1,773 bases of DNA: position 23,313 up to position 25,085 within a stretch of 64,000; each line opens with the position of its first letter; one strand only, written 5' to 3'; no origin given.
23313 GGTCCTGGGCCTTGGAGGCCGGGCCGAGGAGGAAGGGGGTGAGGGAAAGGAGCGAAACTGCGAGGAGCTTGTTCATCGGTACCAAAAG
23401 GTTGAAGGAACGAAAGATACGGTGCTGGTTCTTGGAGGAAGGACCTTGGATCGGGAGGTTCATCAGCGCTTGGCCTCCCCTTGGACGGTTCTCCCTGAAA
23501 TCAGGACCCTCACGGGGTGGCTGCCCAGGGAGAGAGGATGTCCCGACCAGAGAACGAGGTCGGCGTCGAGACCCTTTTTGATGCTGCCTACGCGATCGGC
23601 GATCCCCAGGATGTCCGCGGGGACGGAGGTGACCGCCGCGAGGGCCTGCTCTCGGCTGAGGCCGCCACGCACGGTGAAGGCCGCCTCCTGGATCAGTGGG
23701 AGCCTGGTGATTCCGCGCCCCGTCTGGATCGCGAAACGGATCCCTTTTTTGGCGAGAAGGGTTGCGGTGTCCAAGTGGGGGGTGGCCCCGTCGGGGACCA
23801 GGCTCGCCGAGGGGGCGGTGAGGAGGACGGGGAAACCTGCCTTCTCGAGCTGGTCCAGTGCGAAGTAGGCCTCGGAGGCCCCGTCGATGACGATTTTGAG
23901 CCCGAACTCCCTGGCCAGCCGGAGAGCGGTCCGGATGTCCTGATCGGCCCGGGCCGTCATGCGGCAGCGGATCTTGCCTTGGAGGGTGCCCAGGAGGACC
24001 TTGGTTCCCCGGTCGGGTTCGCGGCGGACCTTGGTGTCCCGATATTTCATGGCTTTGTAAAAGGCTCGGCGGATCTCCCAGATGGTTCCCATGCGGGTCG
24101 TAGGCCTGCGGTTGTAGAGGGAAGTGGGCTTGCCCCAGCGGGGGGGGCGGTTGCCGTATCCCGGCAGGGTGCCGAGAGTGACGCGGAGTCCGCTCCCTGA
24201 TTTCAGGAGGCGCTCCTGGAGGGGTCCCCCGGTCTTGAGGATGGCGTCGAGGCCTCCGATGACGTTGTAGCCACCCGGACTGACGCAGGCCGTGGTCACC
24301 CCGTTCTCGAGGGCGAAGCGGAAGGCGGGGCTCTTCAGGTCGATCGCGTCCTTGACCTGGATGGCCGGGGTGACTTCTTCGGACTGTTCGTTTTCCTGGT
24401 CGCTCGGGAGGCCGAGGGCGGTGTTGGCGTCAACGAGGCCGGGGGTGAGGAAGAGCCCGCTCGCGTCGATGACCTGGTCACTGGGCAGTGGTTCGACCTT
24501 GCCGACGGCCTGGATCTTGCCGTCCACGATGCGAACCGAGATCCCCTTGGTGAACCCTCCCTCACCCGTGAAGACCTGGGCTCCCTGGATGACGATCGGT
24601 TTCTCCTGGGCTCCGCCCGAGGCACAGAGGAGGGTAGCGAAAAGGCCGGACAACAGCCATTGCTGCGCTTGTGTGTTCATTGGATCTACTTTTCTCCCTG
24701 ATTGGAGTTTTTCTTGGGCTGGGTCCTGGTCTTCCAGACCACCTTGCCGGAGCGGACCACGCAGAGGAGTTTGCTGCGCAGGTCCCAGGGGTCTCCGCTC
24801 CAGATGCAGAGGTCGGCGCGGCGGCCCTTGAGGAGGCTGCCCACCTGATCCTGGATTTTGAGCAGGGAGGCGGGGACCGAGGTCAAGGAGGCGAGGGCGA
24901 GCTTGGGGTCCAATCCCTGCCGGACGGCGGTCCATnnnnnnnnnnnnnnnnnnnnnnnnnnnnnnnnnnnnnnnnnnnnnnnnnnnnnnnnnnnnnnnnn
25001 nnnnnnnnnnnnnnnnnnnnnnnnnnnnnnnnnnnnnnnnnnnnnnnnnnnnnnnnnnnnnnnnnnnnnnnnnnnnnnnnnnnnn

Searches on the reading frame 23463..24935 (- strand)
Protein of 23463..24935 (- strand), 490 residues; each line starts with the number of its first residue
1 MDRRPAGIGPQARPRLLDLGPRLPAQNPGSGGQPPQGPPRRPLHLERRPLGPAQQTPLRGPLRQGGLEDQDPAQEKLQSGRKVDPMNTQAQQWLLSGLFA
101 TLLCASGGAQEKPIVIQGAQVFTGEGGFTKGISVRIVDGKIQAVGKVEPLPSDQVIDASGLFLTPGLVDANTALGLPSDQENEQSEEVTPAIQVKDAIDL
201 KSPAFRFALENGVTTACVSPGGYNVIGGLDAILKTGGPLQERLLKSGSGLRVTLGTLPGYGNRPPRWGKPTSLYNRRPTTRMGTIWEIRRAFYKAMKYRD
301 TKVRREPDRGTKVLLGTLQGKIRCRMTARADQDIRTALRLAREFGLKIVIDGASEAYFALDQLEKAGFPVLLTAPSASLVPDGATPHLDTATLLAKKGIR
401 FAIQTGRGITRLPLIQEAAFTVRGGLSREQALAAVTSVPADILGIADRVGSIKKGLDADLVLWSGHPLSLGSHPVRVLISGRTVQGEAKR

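Call 4: search_protein_families(library=pfam, proteins=[window:23463-24935:-], max_evalue=0.01)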
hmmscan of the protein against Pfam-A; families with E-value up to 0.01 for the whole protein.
window:23463-24935:- (490 aa): 2 families
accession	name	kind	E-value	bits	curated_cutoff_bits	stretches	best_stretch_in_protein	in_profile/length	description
PF07969.17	Amidohydro_3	-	9.2e-13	48.9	29.7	1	418-484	399-471/472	Amidohydrolase family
PF01979.26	Amidohydro_1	-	3.9e-12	46.5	25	1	394-467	238-322/345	Amidohydrolase family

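Call 5: search_protein_families(library=ncbifam, proteins=[window:23463-24935:-], max_evalue=0.01)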
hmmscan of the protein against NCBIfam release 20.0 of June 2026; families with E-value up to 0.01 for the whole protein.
window:23463-24935:- (490 aa): 50 families (the best 25 are shown)
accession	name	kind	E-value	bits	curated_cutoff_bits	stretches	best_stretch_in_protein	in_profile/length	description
NF051886.1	XaaProDiPepCaul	equivalog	2.6e-11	43.2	500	2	419-469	329-379/398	Xaa-Pro dipeptidase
TIGR01224.1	hutI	equivalog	3.8e-11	42.4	298.15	2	425-465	313-353/377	imidazolonepropionase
NF006689.0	PRK09237.1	equivalog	6.3e-11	41.4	371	1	113-172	4-64/383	amidohydrolase/deacetylase family metallohydrolase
NF011987.0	PRK15446.2-3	subfamily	7.7e-11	41.4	253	2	415-470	314-370/395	alpha-D-ribose 1-methylphosphonate 5-triphosphate diphosphatase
NF009941.0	PRK13404.1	subfamily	7.9e-11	41.3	647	2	410-464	350-403/478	dihydropyrimidinase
NF011990.0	PRK15446.2-6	subfamily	2.4e-10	39.7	233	2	419-467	317-367/390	alpha-D-ribose 1-methylphosphonate 5-triphosphate diphosphatase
TIGR02318.1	phosphono_phnM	equivalog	5e-10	38.8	390.55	2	425-462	319-355/376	phosphonate metabolism protein PhnM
NF005791.0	PRK07627.1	equivalog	2.5e-09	36.6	442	1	114-174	3-64/425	dihydroorotase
NF006056.0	PRK08204.1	subfamily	3.8e-09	35.8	391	1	399-465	315-381/449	hypothetical protein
TIGR03178.1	allantoinase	equivalog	7.1e-09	35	357.85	1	114-183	2-69/441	allantoinase AllB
NF009060.0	PRK12394.1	equivalog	7.4e-09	34.9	442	1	114-174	5-65/381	metallo-dependent hydrolase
NF006560.0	PRK09061.1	subfamily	1.2e-08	33.7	340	1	109-170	23-83/517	amidohydrolase family protein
NF002668.0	PRK02382.1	equivalog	3e-08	32.8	452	1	410-463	320-370/436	dihydroorotase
TIGR00857.1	pyrC_multi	subfamily_domain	4e-08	32.7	279.05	1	133-187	7-61/412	dihydroorotase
NF006559.0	PRK09060.1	equivalog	4.9e-08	31.7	482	1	113-186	6-77/444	dihydroorotase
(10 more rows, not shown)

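Call 30: search_solved_structures(query=window:23463-24680:-, max_evalue=0.001)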
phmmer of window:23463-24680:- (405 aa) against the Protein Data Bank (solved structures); distinct sequences matched with E-value up to 0.001: 36.
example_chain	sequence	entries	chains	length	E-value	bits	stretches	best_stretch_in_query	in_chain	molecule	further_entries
3ooq_A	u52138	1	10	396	3e-46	161.4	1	32-398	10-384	amidohydrolase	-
4tqt_A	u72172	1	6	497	4e-09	39.2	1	30-92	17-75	D-hydantoinase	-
5ykd_A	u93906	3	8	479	1e-08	37.9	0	326-401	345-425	D-hydantoinase/dihydropyrimidinase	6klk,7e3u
5e5c_A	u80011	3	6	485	1e-08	37.8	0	326-401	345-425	D-hydantoinase/dihydropyrimidinase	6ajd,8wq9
8ihs_A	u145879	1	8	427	2e-07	33.6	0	304-384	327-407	Amidohydrolase family protein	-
9kov_A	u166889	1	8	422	2.2e-07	33.5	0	307-384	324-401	trum-mut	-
8j85_A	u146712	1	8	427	2.6e-07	33.3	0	304-384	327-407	Amidohydrolase family protein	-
8ihq_A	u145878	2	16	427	2.7e-07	33.2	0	304-384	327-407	Amidohydrolase family protein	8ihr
3egj_A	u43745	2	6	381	5.6e-07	32.2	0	325-378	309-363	N-acetylglucosamine-6-phosphate deacetylase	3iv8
2p9b_A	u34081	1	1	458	5.6e-07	32.1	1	312-399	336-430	Possible prolidase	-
2fty_A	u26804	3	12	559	1.3e-06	31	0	48-90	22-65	dihydropyrimidinase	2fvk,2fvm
3mkv_A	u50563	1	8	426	5.8e-06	28.8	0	254-384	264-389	PUTATIVE AMIDOHYDROLASE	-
1nfg_A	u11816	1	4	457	1.7e-05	27.2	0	29-92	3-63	D-hydantoinase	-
2qs8_A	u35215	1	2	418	2.2e-05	26.9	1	283-384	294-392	Xaa-Pro Dipeptidase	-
9l36_A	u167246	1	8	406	2.5e-05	26.7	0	290-384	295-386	Amidohydrolase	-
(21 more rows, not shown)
